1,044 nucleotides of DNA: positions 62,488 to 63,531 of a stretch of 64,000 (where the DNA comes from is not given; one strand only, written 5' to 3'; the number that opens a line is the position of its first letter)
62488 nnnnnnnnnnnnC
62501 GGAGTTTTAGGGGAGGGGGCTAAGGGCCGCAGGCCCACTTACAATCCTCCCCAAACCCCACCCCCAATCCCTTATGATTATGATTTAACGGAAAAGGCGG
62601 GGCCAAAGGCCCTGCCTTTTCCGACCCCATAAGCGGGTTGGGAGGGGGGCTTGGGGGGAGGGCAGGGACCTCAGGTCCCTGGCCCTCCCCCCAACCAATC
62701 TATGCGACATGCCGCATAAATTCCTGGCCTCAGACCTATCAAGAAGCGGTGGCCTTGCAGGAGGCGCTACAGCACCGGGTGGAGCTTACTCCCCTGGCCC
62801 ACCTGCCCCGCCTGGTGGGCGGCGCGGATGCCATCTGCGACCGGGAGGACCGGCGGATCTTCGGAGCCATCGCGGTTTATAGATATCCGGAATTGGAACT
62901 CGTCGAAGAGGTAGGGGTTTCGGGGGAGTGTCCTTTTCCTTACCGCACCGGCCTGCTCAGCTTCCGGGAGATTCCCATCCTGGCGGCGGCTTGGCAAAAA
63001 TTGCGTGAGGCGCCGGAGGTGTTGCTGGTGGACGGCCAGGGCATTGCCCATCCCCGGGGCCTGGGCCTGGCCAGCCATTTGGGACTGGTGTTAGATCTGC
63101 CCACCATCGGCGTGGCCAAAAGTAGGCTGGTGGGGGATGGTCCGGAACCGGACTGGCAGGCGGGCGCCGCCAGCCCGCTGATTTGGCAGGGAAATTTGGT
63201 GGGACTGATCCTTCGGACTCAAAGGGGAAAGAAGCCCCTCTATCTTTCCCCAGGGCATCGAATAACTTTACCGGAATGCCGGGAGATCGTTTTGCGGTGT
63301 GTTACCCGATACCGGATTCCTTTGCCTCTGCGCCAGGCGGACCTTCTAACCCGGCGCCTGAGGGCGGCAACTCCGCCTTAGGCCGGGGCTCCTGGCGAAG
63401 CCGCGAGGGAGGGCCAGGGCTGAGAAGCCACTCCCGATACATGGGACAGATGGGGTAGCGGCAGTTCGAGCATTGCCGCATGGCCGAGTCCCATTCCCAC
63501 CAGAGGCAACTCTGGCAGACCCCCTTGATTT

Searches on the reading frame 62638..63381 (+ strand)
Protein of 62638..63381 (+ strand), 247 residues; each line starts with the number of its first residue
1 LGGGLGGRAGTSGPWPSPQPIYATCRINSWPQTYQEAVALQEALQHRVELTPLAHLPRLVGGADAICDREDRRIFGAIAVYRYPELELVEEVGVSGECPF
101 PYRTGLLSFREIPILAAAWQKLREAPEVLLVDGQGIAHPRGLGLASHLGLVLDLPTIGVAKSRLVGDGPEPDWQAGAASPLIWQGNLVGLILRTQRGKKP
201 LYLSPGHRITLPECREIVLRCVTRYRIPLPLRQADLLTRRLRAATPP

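Call 61: search_protein_families(library=ncbifam, proteins=[window:62638-63381:+], max_evalue=0.00001)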
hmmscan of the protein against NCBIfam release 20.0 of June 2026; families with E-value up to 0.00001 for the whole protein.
window:62638-63381:+ (247 aa): 2 families
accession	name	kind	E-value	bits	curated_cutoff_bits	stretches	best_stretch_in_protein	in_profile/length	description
NF008629.1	PRK11617.1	equivalog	4.2e-65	219.2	230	1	33-240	2-210/218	deoxyribonuclease V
NF041102.1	endonuc_V_Ttgales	equivalog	2e-59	201.4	300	1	28-242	2-216/216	endonuclease V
